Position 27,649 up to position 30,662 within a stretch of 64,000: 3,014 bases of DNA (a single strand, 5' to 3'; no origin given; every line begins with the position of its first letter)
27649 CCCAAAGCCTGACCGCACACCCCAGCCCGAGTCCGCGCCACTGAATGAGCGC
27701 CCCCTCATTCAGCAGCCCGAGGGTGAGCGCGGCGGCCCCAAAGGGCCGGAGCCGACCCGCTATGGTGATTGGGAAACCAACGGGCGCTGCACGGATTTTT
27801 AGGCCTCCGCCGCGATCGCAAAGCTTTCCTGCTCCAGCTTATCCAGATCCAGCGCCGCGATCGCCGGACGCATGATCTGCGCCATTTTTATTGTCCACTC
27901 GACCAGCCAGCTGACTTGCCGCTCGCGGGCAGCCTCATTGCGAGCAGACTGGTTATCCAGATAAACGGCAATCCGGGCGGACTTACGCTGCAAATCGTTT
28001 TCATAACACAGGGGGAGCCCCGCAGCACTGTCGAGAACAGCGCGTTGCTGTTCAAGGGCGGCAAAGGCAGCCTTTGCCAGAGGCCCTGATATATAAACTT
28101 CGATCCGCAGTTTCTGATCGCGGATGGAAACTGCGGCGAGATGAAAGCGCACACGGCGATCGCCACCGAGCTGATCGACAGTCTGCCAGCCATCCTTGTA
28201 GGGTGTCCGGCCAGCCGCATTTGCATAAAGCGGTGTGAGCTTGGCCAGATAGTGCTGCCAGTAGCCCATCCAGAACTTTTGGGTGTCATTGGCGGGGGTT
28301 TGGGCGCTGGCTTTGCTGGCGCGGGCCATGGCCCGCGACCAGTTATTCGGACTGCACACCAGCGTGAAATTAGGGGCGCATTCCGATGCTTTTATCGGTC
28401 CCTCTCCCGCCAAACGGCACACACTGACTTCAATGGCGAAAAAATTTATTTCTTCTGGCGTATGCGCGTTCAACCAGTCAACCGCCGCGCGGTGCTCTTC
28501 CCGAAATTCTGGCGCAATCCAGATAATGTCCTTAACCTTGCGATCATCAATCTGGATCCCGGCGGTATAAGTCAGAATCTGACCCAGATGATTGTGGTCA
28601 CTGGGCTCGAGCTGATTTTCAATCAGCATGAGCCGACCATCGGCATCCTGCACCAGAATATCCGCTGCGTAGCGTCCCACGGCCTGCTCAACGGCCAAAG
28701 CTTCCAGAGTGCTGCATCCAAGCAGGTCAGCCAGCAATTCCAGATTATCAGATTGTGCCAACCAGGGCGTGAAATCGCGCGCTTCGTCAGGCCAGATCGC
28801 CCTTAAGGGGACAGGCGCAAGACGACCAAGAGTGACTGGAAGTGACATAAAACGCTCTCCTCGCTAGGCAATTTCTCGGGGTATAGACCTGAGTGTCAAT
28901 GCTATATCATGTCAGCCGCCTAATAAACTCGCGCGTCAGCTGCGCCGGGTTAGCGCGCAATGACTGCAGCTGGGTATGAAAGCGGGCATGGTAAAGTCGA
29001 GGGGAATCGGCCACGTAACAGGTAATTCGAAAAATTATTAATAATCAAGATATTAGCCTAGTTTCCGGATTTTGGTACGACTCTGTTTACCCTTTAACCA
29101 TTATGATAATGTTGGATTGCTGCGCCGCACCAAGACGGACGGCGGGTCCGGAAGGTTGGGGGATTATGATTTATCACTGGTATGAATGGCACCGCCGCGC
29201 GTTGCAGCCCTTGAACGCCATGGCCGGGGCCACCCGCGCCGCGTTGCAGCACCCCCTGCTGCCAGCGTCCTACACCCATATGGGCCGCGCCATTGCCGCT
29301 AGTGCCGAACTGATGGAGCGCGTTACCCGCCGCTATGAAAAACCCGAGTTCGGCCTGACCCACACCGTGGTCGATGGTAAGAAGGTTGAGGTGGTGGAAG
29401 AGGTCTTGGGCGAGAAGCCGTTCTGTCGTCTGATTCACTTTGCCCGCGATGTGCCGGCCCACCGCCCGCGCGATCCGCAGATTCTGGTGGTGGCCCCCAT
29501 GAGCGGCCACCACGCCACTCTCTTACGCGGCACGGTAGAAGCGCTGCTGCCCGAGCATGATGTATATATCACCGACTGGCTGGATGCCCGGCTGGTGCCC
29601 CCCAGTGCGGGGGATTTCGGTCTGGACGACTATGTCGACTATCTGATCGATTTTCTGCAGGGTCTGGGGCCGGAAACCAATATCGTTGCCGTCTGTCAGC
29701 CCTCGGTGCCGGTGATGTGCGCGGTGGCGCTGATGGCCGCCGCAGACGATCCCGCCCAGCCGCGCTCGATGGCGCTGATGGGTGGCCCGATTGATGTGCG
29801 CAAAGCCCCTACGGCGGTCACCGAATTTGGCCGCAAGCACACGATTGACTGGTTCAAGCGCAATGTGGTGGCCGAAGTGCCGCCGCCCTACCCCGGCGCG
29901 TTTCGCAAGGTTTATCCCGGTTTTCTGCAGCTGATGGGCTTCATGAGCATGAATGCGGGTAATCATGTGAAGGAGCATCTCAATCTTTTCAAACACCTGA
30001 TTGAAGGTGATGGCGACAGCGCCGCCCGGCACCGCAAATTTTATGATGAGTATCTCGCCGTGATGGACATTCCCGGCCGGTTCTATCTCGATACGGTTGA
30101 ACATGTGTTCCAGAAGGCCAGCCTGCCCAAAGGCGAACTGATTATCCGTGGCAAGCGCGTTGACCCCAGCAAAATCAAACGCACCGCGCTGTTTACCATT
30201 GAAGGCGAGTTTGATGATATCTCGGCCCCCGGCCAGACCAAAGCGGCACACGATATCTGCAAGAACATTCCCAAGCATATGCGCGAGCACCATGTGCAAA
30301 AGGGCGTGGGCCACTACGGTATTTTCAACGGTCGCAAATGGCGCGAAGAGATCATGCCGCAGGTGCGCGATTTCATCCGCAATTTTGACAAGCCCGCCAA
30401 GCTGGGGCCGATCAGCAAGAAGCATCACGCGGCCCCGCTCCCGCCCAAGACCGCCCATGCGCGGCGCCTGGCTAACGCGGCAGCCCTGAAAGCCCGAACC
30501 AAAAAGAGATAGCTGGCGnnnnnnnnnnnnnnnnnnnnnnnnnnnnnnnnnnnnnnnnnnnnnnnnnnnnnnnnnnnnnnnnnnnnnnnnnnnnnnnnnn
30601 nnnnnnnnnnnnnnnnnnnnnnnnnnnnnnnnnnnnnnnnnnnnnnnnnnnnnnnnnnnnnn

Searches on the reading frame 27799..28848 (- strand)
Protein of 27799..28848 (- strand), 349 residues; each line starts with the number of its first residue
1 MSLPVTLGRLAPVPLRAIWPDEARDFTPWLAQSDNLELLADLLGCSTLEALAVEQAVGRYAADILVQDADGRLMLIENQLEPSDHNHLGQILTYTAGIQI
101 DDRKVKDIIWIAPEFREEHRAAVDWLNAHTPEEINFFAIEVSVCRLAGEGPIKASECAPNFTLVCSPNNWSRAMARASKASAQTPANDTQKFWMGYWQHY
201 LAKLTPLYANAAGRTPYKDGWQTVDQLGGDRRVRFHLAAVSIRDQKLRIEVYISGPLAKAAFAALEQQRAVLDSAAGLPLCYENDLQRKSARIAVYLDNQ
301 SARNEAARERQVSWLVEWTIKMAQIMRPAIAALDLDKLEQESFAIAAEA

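Call 6: search_protein_families(library=padloc, proteins=[window:27799-28848:-], max_evalue=10)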
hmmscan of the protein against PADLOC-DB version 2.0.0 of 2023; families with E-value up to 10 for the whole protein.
window:27799-28848:- (349 aa): 5 families
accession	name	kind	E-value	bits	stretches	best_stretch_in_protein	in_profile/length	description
PDLC04911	PDC-S11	-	1.8e-88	294.9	1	5-331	3-313/318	-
PDLC04912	PDC-S11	-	2.2e-80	268.2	1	6-331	4-311/313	-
PDLC04914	PDC-S11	-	1.5e-63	212.9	1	5-333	3-311/314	-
PDLC04913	PDC-S11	-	1.1e-16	58.9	2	98-333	139-367/375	-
PDLC04944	PDC-S18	-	0.022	12.1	1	62-127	56-119/307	-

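Call 7: search_protein_families(library=phrogs, proteins=[window:27799-28848:-], max_evalue=10)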
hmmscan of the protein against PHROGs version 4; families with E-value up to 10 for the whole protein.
window:27799-28848:- (349 aa): 2 families
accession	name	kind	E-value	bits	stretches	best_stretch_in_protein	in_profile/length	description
phrog_27742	-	unknown function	8.2e-22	78.9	1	16-327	8-269/272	-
phrog_12091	-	unknown function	0.22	12.4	1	197-249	101-152/177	-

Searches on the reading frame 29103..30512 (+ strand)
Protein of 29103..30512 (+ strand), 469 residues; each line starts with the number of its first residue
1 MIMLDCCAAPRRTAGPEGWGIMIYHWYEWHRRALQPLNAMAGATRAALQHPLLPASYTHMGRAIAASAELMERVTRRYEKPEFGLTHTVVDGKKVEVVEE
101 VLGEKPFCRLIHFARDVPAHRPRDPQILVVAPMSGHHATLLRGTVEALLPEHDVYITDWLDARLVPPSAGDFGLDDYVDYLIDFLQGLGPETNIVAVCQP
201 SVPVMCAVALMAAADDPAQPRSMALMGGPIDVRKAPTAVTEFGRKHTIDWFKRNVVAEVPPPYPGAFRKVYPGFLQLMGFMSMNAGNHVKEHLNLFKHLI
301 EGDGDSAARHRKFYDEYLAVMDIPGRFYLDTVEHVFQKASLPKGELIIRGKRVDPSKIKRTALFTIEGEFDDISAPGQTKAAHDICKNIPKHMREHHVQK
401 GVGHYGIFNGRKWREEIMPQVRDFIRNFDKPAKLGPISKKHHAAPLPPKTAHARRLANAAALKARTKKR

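Call 18: find_related_loci(query=window:29103-30512:+, collection=genome_contigs, flank=10000)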
Query window:29103-30512:+ (469 aa) in genome_contigs; peptide patterns used: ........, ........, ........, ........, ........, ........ (x = any residue, [..] = any of these).
598 stretches matched a pattern (row limit reached: there are more); 432 encode a relative of the query (tblastn E <= 1e-3); the best 80 are kept; 80 distinct loci.
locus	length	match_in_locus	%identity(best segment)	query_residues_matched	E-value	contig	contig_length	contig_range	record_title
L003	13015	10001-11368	77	17-467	0e+0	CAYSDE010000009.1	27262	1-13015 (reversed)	MAG TPA_asm: uncultured Pseudobdellovibrionaceae bacterium isolate SRP199154_co2_132 genome assembly, contig: NODE_1015_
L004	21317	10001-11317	75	22-460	0e+0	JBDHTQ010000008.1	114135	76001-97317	MAG: Bdellovibrionales bacterium isolate AS-MICRO-OLR.46 NODE_396_length_114135_cov_11.988203, whole genome shotgun sequ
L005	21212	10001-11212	61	21-424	7e-165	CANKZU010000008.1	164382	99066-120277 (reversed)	uncultured Aurantimonas sp. isolate 3-561.fasta genome assembly, contig: NODE_8, whole genome shotgun sequence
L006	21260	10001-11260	59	6-424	4e-163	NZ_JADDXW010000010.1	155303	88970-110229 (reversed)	Aurantimonas marina strain SW136 10, whole genome shotgun sequence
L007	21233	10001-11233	61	20-426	4e-163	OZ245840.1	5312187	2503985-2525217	MAG: Alphaproteobacteria bacterium isolate d93f03f6-b113-40c7-9acf-b0fa1a286e37 genome assembly, chromosome: 1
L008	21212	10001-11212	61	21-424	2e-162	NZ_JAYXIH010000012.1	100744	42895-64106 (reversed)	Aurantimonas sp. A3-2-R12 Scaffold12, whole genome shotgun sequence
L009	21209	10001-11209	61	22-424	3e-162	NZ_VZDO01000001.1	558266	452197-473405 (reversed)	Aureimonas leprariae strain YIM 132180 Scaffold1_1, whole genome shotgun sequence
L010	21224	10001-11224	60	17-424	3e-162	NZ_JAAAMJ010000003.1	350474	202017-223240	Aurantimonas aggregata strain KCTC 52919 NODE_3, whole genome shotgun sequence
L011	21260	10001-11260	58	6-424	8e-162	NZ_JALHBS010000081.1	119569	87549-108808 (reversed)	Aurantimonas marianensis strain LRZ36 contig81, whole genome shotgun sequence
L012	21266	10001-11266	57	20-440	1e-161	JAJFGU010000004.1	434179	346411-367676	MAG: Alphaproteobacteria bacterium isolate OFTM66 OFTM66_3, whole genome shotgun sequence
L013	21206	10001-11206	58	24-425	2e-160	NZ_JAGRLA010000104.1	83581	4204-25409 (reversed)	MAG: Bauldia sp. isolate HKST-UBA53 k127_1001171, whole genome shotgun sequence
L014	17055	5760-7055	56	18-440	5e-160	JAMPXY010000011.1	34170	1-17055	MAG: Alphaproteobacteria bacterium isolate R2F_R2FSRR_metabat.53 R2F_C630, whole genome shotgun sequence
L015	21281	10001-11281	57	22-444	1e-158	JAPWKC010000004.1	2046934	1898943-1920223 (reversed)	MAG: Neorhizobium sp. isolate Chal_Metagen_Bin8 9536, whole genome shotgun sequence, sul1 is cis-regulatory element that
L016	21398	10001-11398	53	6-469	7e-159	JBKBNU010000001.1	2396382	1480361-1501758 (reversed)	MAG: Micavibrio sp. isolate 21H_026.bin.43 NODE_1_length_2396382_cov_35.870583, whole genome shotgun sequence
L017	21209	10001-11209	60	22-424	7e-159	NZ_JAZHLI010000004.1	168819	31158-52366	Aurantimonas sp. A2-1-M11 Scaffold4, whole genome shotgun sequence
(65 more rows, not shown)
